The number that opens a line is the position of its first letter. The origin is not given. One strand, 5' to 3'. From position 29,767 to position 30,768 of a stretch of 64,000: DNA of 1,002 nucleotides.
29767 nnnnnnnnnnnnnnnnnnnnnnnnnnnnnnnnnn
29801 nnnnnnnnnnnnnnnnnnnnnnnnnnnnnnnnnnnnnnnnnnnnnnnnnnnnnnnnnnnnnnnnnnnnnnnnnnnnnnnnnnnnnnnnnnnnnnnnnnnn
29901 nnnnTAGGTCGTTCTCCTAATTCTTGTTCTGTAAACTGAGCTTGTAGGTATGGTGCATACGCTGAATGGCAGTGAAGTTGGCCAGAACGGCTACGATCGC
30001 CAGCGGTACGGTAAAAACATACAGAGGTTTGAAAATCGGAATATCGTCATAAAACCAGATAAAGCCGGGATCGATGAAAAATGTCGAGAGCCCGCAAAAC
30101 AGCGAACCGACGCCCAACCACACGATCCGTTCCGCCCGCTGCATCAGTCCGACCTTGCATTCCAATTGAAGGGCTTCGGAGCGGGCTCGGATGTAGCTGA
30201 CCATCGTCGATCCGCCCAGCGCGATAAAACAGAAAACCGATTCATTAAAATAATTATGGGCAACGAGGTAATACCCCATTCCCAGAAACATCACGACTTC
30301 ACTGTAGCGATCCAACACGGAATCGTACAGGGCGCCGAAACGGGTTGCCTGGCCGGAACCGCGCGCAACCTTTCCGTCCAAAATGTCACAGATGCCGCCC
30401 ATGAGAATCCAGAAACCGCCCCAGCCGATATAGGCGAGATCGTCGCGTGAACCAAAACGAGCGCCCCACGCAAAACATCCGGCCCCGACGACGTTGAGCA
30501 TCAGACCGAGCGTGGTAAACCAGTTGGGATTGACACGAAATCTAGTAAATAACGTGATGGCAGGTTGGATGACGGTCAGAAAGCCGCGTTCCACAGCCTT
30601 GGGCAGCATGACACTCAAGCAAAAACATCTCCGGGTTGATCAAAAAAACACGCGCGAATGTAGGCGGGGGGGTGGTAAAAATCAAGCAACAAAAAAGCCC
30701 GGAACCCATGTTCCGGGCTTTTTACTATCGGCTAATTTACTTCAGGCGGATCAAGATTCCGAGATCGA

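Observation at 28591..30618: myo-inositol-1-phosphate synthase plus CDP-alcohol phosphatidyltransferase pair heading the same operon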

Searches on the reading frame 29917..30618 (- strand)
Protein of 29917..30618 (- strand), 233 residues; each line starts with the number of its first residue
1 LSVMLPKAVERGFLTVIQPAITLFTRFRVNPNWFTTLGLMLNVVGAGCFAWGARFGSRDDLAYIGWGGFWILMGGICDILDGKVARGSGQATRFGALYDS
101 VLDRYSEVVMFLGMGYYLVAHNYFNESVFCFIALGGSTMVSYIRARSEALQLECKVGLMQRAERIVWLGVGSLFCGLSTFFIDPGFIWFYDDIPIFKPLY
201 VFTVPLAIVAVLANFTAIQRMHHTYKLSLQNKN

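Call 3: search_protein_families(library=pfam, proteins=[window:29917-30618:-])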
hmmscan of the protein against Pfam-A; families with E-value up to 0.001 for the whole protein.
window:29917-30618:- (233 aa): 1 family
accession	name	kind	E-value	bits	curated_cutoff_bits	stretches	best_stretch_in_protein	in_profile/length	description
PF01066.26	CDP-OH_P_transf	-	5.7e-14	53.2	22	1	30-165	3-124/152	CDP-alcohol phosphatidyltransferase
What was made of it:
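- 29917..30618 (-): CDP-alcohol phosphatidyltransferase of the BT_1523 type: predicted phosphatidylinositol-phosphate (PIP) synthase, 233 aa. PF01066 at 53.2 bits (call 3).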

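Call 4: search_protein_families(library=ncbifam, proteins=[window:29917-30618:-])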
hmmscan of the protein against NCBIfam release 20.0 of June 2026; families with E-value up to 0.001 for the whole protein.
window:29917-30618:- (233 aa): 7 families
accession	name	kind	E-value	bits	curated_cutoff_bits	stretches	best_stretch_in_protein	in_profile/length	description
NF052561.1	PIPSynBT1523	equivalog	3.6e-78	262.5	350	1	9-230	5-226/232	hypothetical protein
NF040950.1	archin_ph_syn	equivalog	1.4e-38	132.6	180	1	16-226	11-189/191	archaetidylinositol phosphate synthase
NF045883.1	PIPSynth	equivalog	1.7e-30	106.2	170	1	13-225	7-193/197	phosphatidylinositol phosphate synthase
NF041135.1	IPPtranDIPPsyn_Thcocales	equivalog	2.6e-12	46.5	580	1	63-146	273-355/419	bifunctional L-myo-inositol-1-phosphate cytidylyltransferase/CDP-L-myo-inositol myo-inositolphosphotransferase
TIGR00560.1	pgsA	equivalog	2e-06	28.4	109.1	1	65-145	34-109/183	CDP-diacylglycerol--glycerol-3-phosphate 3-phosphatidyltransferase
NF053678.1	ClpnSynClsA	equivalog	1.9e-05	24.9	240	1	65-113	31-79/180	cardiolipin synthase ClsA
NF008090.0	PRK10832.1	equivalog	0.00017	21.7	304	1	72-141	40-100/182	CDP-diacylglycerol--glycerol-3-phosphate 3-phosphatidyltransferase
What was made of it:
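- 29917..30618 (-): NF052561 PIPSynBT1523 at 262.5 bits over positions 5-226 of 232 (call 4).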

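Call 5: find_homologous_proteins(query=window:29917-30618:-)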
Query window:29917-30618:- (233 aa): 2578 proteins with E <= 0.001 among 2960 candidates; the best 120 are listed.
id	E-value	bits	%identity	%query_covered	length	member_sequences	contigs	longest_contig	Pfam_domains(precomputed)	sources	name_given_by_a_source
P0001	2.2e-146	504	94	100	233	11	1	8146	PF01066.27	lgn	-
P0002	5.5e-133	460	86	98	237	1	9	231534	PF01066.27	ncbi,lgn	-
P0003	1.1e-132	459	86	99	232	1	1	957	PF01066.27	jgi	-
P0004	2.0e-114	399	72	99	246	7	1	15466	PF01066.27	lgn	-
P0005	2.1e-109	383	71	99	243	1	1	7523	PF01066.27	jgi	-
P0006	3.7e-109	382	72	96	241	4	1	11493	PF01066.27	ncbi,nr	ncbi:MAG: CDP-alcohol phosphatidyltransferase family protein [Bacteroidetes bacterium]|nr:CDP-alcoho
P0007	7.0e-108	378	70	98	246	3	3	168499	PF01066.27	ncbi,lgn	-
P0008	3.8e-107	376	69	97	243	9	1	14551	PF01066.27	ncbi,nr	ncbi:CDP-alcohol phosphatidyltransferase family protein [bacterium]|nr:CDP-alcohol phosphatidyltrans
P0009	3.0e-106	373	68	99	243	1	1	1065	PF01066.27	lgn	-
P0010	1.8e-105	370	69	97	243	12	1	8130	PF01066.27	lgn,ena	-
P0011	9.8e-105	368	68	97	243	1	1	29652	PF01066.27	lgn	-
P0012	2.7e-104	366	67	100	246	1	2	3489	PF01066.27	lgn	-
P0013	1.2e-103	364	69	96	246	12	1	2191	PF01066.27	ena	-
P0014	1.8e-103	364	69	98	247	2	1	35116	PF01066.27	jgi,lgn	jgi:CDP-diacylglycerol--glycerol-3-phosphate 3-phosphatidyltransferase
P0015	1.8e-103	364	67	99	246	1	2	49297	PF01066.27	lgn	-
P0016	2.6e-103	363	69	97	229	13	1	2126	PF01066.27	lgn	-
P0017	4.6e-103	362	67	99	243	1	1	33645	PF01066.27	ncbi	-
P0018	3.9e-102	359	67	97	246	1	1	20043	PF01066.27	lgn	-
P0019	3.9e-102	359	66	99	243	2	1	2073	PF01066.27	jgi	jgi:CDP-diacylglycerol--glycerol-3-phosphate 3-phosphatidyltransferase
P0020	1.8e-101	357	68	97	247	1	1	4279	PF01066.27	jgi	jgi:CDP-diacylglycerol--glycerol-3-phosphate 3-phosphatidyltransferase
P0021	3.1e-101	356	65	99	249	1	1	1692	PF01066.27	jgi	jgi:phosphatidylglycerophosphate synthase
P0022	1.5e-100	354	66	97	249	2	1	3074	PF01066.27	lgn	-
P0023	4.1e-100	353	67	99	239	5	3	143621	PF01066.27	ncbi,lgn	-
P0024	2.4e-99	350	69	96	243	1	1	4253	PF01066.27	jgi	jgi:CDP-diacylglycerol--glycerol-3-phosphate 3-phosphatidyltransferase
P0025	1.9e-98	347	67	97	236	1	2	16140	PF01066.27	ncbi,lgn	-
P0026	3.5e-95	336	62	98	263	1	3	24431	PF01066.27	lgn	-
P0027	3.7e-95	336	64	98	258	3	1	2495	PF01066.27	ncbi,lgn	-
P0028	9.9e-92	325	71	85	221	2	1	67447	PF01066.27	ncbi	-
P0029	3.1e-72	261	54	99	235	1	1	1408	PF01066.27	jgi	jgi:CDP-diacylglycerol--glycerol-3-phosphate 3-phosphatidyltransferase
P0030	4.5e-71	257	57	91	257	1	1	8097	PF01066.27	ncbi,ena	-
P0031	1.1e-70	256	50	99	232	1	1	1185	PF01066.27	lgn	-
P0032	1.1e-69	253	72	65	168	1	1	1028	PF01066.27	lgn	-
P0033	1.3e-69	253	52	99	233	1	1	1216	PF01066.27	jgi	jgi:CDP-diacylglycerol--glycerol-3-phosphate 3-phosphatidyltransferase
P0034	2.1e-69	252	53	92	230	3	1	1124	PF01066.27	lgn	-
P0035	1.5e-68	249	52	94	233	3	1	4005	PF01066.27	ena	-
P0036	2.4e-68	249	50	99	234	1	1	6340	PF01066.27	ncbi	-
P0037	4.9e-68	248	52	99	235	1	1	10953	PF01066.27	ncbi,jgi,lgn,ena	-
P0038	5.8e-68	247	49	98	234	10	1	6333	PF01066.27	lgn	-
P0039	9.4e-68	247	50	99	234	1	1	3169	PF01066.27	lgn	-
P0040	1.1e-67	246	48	99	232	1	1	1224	PF01066.27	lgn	-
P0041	1.2e-67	246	53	93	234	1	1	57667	PF01066.27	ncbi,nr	ncbi:CDP-alcohol phosphatidyltransferase family protein [Chitinophagales bacterium]|nr:CDP-alcohol p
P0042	1.5e-67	246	53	96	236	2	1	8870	PF01066.27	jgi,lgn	-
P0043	1.5e-67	246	52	94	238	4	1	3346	PF01066.27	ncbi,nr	ncbi:MAG: CDP-alcohol phosphatidyltransferase family protein, partial [Flavobacteriales bacterium]|n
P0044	1.6e-67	246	54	91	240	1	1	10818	PF01066.27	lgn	-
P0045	2.1e-67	245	54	91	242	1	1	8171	PF01066.27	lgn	-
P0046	2.2e-67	245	51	94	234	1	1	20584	PF01066.27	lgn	-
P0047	6.3e-67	244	49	99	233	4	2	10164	PF01066.27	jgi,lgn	jgi:CDP-diacylglycerol--glycerol-3-phosphate 3-phosphatidyltransferase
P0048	6.4e-67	244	49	99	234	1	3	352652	PF01066.27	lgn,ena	-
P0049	1.0e-66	243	51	96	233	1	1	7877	PF01066.27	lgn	-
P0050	1.8e-66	242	52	94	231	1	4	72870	PF01066.27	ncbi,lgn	-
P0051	1.9e-66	242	51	92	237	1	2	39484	PF01066.27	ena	-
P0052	3.1e-66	242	49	94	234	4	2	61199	PF01066.27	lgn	-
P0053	3.6e-66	241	49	92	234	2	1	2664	PF01066.27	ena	-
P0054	4.9e-66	241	48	99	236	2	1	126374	PF01066.27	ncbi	-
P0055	5.5e-66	241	50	99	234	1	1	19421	PF01066.27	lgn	-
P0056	6.3e-66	241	50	99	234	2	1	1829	PF01066.27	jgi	jgi:phosphatidylglycerophosphate synthase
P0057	7.0e-66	240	51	96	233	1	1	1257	PF01066.27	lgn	-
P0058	1.2e-65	240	52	94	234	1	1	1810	PF01066.27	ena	-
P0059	2.7e-65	239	50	91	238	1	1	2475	PF01066.27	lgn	-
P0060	3.2e-65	238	50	99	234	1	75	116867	PF01066.27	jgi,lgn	-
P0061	3.4e-65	238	50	99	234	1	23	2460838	PF01066.27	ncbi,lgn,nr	ncbi:MAG: CDP-alcohol phosphatidyltransferase family protein [Bacteroidia bacterium]|nr:CDP-alcohol 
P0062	3.6e-65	238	50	96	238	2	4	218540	PF01066.27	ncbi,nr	ncbi:MAG: CDP-alcohol phosphatidyltransferase family protein [Bacteroidetes bacterium]|nr:MAG: CDP-a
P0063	4.0e-65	238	49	99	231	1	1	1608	PF01066.27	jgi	jgi:CDP-diacylglycerol---glycerol-3-phosphate 3-phosphatidyltransferase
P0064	4.3e-65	238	49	96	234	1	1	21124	PF01066.27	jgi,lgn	jgi:CDP-diacylglycerol--glycerol-3-phosphate 3-phosphatidyltransferase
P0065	4.9e-65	238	52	91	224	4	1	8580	PF01066.27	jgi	-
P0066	6.7e-65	237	51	94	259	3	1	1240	PF01066.27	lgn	-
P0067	7.3e-65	237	49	97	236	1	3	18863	PF01066.27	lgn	-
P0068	7.7e-65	237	49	96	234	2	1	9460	PF01066.27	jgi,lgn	jgi:CDP-diacylglycerol--glycerol-3-phosphate 3-phosphatidyltransferase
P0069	7.8e-65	237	52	94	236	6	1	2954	PF01066.27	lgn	-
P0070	9.7e-65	237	50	94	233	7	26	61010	PF01066.27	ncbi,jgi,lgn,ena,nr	ncbi:MAG: CDP-diacylglycerol--inositol 3-phosphatidyltransferase [Flavobacteriales bacterium CG18_bi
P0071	1.1e-64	237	49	94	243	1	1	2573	PF01066.27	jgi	jgi:phosphatidylglycerophosphate synthase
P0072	1.6e-64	236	48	100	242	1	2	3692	PF01066.27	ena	-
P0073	1.7e-64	236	51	95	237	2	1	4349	PF01066.27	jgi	jgi:phosphatidylglycerophosphate synthase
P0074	2.4e-64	235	48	97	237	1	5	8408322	PF01066.27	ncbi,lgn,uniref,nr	ncbi:CDP-alcohol phosphatidyltransferase family protein [Mucilaginibacter paludis]|uniref:CDP-alcoho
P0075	2.5e-64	235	49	94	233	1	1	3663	PF01066.27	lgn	-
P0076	2.7e-64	235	48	96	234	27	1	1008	PF01066.27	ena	-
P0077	3.8e-64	235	48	94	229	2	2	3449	PF01066.27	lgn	-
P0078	3.8e-64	235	49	99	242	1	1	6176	PF01066.27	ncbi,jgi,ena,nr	ncbi:MAG TPA: CDP-alcohol phosphatidyltransferase family protein [Cytophaga sp.]|jgi:phosphatidylgly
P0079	4.0e-64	235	50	93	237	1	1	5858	PF01066.27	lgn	-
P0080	4.8e-64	234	50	96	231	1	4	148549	PF01066.27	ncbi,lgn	-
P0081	5.1e-64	234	48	97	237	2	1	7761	PF01066.27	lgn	-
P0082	6.1e-64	234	50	94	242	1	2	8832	PF01066.27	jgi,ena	jgi:Phosphatidylglycerophosphate synthase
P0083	8.8e-64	234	49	97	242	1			PF01066.27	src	-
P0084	1.0e-63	233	49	96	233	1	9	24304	PF01066.27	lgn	-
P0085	1.1e-63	233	49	96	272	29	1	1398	PF01066.27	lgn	-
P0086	1.2e-63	233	50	94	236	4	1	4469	PF01066.27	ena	-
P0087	1.2e-63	233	51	94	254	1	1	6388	PF01066.27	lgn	-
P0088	1.2e-63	233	50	96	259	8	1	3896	PF01066.27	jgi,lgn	jgi:phosphatidylglycerophosphate synthase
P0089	1.4e-63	233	48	99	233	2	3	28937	PF01066.27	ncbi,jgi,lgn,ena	ncbi:MAG TPA: CDP-alcohol phosphatidyltransferase family protein [Bacteroidales bacterium]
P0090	1.5e-63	233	50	93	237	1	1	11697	PF01066.27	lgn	-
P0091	1.9e-63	233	48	94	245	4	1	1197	PF01066.27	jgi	jgi:CDP-diacylglycerol--glycerol-3-phosphate 3-phosphatidyltransferase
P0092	2.0e-63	232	50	94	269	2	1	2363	PF01066.27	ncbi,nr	ncbi:MAG TPA: CDP-alcohol phosphatidyltransferase family protein, partial [Puia sp.]|nr:CDP-alcohol 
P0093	2.1e-63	232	49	94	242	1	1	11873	PF01066.27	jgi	jgi:CDP-diacylglycerol--glycerol-3-phosphate 3-phosphatidyltransferase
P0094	2.2e-63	232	51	94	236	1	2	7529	PF01066.27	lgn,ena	-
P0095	2.5e-63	232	49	97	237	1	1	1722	PF01066.27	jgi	jgi:phosphatidylglycerophosphate synthase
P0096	2.5e-63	232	50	94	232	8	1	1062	PF01066.27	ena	-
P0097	2.5e-63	232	50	94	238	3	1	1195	PF01066.27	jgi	-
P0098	2.7e-63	232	49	94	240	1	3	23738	PF01066.27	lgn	-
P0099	2.8e-63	232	51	91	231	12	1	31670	PF01066.27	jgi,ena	-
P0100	2.9e-63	232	49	98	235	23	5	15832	PF01066.27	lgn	-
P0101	3.0e-63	232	52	91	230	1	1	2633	PF01066.27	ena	-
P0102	3.0e-63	232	50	95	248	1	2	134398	PF01066.27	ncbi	ncbi:MAG: CDP-alcohol phosphatidyltransferase family protein [Bacteroidota bacterium]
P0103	3.0e-63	232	50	95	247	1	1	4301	PF01066.27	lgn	-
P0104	3.5e-63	232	49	96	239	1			PF01066.27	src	-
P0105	3.6e-63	232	51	94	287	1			PF01066.27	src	-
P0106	3.9e-63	231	50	97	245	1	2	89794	PF01066.27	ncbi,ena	-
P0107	4.6e-63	231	47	96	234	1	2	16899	PF01066.27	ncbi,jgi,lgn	-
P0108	4.8e-63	231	49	94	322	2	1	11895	PF01066.27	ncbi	-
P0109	5.2e-63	231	52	94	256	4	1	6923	PF01066.27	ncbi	-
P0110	5.4e-63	231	48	96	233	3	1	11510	PF01066.27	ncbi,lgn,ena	-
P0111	5.4e-63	231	49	94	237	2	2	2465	PF01066.27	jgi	jgi:CDP-diacylglycerol--glycerol-3-phosphate 3-phosphatidyltransferase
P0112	5.5e-63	231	51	91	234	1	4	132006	PF01066.27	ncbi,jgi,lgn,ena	jgi:CDP-diacylglycerol--glycerol-3-phosphate 3-phosphatidyltransferase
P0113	6.7e-63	231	51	91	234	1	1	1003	PF01066.27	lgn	-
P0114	6.9e-63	231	50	91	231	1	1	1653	PF01066.27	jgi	-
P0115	7.3e-63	231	48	94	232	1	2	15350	PF01066.27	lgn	-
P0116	7.4e-63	231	50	91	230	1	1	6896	PF01066.27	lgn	-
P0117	7.6e-63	231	47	98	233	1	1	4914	PF01066.27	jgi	jgi:CDP-diacylglycerol---glycerol-3-phosphate 3-phosphatidyltransferase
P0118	8.0e-63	230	50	96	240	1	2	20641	PF01066.27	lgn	-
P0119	8.4e-63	230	47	99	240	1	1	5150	PF01066.27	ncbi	ncbi:MAG: CDP-alcohol phosphatidyltransferase family protein [Bacteroidota bacterium]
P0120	8.6e-63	230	50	93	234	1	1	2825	PF01066.27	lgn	-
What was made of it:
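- Several source databases label its homologues 'phosphatidylglycerophosphate synthase' (call 5).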

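Call 6: search_solved_structures(query=window:29917-30618:-, max_evalue=0.01, show_alignments=3)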
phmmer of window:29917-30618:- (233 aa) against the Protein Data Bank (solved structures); distinct sequences matched with E-value up to 0.01: 7.
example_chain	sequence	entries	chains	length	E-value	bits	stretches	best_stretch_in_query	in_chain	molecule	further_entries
6h53_A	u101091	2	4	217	9.3e-14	55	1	8-180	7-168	CDP-diacylglycerol--inositol 3-phosphatidyltransferase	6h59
6h5a_A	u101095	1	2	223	1.1e-13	54.8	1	8-180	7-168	CDP-diacylglycerol--inositol 3-phosphatidyltransferase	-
6wm5_A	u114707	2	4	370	1e-10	45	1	11-179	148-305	AfCTD-Phosphatidylinositol-phosphate synthase (PIPS) fusion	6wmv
5d92_D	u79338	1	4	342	1.3e-09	41.5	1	13-177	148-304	AF2299 protein,Phosphatidylinositol synthase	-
5d91_A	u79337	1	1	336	1.9e-09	40.9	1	13-177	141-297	AF2299 protein,Phosphatidylinositol synthase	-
4o6m_A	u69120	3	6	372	8.4e-07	32.2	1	25-144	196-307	AF2299, a CDP-alcohol phosphotransferase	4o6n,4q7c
4mnd_A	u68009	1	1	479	0.00011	25.3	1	28-154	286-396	CTP L-myo-inositol-1-phosphate cytidylyltransferase/CDP-L-myo-inositol myo-inositolphospho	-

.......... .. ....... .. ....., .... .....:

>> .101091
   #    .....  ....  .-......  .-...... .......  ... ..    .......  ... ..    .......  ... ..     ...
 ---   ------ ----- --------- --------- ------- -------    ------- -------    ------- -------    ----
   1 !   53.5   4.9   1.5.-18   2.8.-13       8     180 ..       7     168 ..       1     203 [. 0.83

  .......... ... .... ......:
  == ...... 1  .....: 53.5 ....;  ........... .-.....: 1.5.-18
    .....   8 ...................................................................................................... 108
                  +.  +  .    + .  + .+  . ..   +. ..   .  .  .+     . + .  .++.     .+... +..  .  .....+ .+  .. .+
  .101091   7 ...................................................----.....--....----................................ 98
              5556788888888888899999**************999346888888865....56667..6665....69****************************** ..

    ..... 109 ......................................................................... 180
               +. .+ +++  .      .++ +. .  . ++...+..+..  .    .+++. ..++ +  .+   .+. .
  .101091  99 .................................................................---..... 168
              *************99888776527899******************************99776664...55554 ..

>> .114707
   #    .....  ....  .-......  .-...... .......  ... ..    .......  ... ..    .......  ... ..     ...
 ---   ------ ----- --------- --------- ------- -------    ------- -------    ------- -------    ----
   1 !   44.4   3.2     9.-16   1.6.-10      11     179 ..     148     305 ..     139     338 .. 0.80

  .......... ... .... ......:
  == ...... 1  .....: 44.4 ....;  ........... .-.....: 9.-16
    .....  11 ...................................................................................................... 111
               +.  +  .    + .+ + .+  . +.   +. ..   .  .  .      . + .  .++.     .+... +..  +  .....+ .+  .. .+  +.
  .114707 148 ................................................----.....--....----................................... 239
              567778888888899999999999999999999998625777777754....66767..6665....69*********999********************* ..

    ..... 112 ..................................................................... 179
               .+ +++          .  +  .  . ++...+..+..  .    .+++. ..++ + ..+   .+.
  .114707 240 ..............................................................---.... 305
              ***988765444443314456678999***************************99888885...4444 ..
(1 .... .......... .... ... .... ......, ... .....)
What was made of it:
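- The DIPPS model scores 46.5 against a cut-off of 580, and the solved DIPPS 4mnd is the weakest of the seven PDB matches (calls 4, 6).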

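Call 8: find_encoding_contigs(protein=P0002, flank=10000, max_places=3)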
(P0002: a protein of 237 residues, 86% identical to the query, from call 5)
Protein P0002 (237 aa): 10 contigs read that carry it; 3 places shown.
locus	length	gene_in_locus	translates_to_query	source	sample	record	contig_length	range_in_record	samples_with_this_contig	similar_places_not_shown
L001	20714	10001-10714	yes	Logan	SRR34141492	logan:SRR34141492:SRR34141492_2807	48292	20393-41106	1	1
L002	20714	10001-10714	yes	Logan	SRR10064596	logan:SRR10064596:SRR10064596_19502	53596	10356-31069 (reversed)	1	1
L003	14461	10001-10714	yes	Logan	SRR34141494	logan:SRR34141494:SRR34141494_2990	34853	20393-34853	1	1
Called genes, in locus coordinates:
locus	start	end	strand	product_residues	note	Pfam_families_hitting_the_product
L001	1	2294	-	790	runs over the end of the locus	PF00488:MutS_V, PF20297:MSSS (weak), PF01713:Smr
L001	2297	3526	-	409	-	PF03453:MoeA_N, PF00994:MoCF_biosynth, PF03454:MoeA_C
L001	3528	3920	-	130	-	-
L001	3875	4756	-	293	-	PF00009:GTP_EFTU, PF00350:Dynamin_N (weak), PF01926:MMR_HSR1, PF02421:FeoB_N, PF07650:KH_2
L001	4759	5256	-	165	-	PF03266:NTPase_1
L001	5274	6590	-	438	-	PF20094:GWxTD_dom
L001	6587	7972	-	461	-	PF00919:UPF0004, PF04055:Radical_SAM, PF01938:TRAM (weak), PF18693:TRAM_2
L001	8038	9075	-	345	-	-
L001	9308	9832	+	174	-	PF13505:OMP_b-brl (faint)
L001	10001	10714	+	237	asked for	PF01066:CDP-OH_P_transf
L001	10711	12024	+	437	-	PF07994:NAD_binding_5, PF01658:Inos-1-P_synth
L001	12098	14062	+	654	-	PF01590:GAF, PF13185:GAF_2, PF13492:GAF_3, PF07228:SpoIIE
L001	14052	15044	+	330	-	PF20030:bpMoxR, PF07726:AAA_3, PF07728:AAA_5, PF17863:AAA_lid_2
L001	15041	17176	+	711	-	PF00378:ECH_1, PF16113:ECH_2, PF02737:3HCDH_N, PF00725:3HCDH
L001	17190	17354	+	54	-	-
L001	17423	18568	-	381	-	PF02638:GHL10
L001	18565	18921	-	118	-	-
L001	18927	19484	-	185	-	PF01196:Ribosomal_L17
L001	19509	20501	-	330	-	PF01193:RNA_pol_L, PF01000:RNA_pol_A_bac, PF03118:RNA_pol_A_CTD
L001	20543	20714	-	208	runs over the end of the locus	PF00163:Ribosomal_S4, PF01479:S4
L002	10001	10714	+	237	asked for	PF01066:CDP-OH_P_transf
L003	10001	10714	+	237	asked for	PF01066:CDP-OH_P_transf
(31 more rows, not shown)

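Call 15: find_related_loci(query=A1, collection=genome_contigs, flank=8000)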
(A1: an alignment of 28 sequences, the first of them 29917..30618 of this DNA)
Query A1 (233 aa) in genome_contigs; peptide patterns used: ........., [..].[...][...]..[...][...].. (x = any residue, [..] = any of these).
600 stretches matched a pattern (row limit reached: there are more); 338 encode a relative of the query (tblastn E <= 1e-3); the best 80 are kept; 80 distinct loci.
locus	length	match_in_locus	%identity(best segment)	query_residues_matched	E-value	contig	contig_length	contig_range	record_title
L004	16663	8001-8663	51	7-226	4e-67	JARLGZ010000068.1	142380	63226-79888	MAG: Puia sp. isolate MAG_CO254 MetaCoAG_Bin_254_Oxic_k141_470184, whole genome shotgun sequence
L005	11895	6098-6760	49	7-226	1e-67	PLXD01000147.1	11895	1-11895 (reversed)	MAG: Chitinophagaceae bacterium isolate palsa_970 73.20120700_P3D.501_contig_401429, whole genome shotgun sequence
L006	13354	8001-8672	49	2-223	2e-67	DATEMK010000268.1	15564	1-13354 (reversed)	MAG TPA_asm: Bacteroidia bacterium isolate SMAG_U8940 k141_707747, whole genome shotgun sequence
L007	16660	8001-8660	48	8-226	5e-67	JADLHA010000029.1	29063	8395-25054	MAG: Saprospiraceae bacterium isolate SJ462 c_000000909540, whole genome shotgun sequence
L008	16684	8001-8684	48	1-226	1e-66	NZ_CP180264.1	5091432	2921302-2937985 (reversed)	Pedobacter sp. AW1-32 chromosome, complete genome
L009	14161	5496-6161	50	7-226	1e-66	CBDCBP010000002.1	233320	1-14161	MAG: Puia sp. isolate 797718b7-0e23-4759-96b2-a664c0830df9 genome assembly, contig: contig_2, whole genome shotgun seque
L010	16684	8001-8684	48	1-226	1e-66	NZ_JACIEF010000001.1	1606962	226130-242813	Pedobacter zeae strain DSM 100774 Ga0373260_01, whole genome shotgun sequence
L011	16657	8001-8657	50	16-233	4e-66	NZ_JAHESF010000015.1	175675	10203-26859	Chryseosolibacter histidini strain PWU4 NODE_15_length_175675_cov_10.154375, whole genome shotgun sequence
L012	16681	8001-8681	48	9-233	3e-66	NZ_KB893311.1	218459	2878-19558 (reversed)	Spirosoma luteum DSM 19990 B156DRAFT_scaffold_7.8, whole genome shotgun sequence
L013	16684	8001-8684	47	9-233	5e-66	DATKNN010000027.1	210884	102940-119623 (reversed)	MAG TPA_asm: Puia sp. isolate SMAG_U14738 k141_4495885, whole genome shotgun sequence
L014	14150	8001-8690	47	2-233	9e-66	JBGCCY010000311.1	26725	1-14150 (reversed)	MAG: Saprospiraceae bacterium isolate SGMAG-95 contig311, whole genome shotgun sequence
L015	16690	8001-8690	45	5-233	2e-65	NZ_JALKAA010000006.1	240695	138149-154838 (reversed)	Pontibacter sp. HSC-36F09 Ga0493910_06, whole genome shotgun sequence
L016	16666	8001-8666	49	7-226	5e-65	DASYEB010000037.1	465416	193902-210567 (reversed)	MAG TPA_asm: Puia sp. isolate SMAG_U4974 k141_2840425, whole genome shotgun sequence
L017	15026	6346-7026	46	2-226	4e-65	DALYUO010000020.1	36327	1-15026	MAG TPA_asm: Pararcticibacter sp. isolate CTOTU47242 NODE_222_length_36327_cov_2.594481, whole genome shotgun sequence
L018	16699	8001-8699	49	1-226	3e-65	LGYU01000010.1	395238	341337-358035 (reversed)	Chitinophagaceae bacterium PMP191F 191F_contig_10, whole genome shotgun sequence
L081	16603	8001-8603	46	16-227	3e-59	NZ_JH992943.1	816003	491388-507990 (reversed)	Bacteroides oleiciplenus YIT 12058 supercont1.4, whole genome shotgun sequence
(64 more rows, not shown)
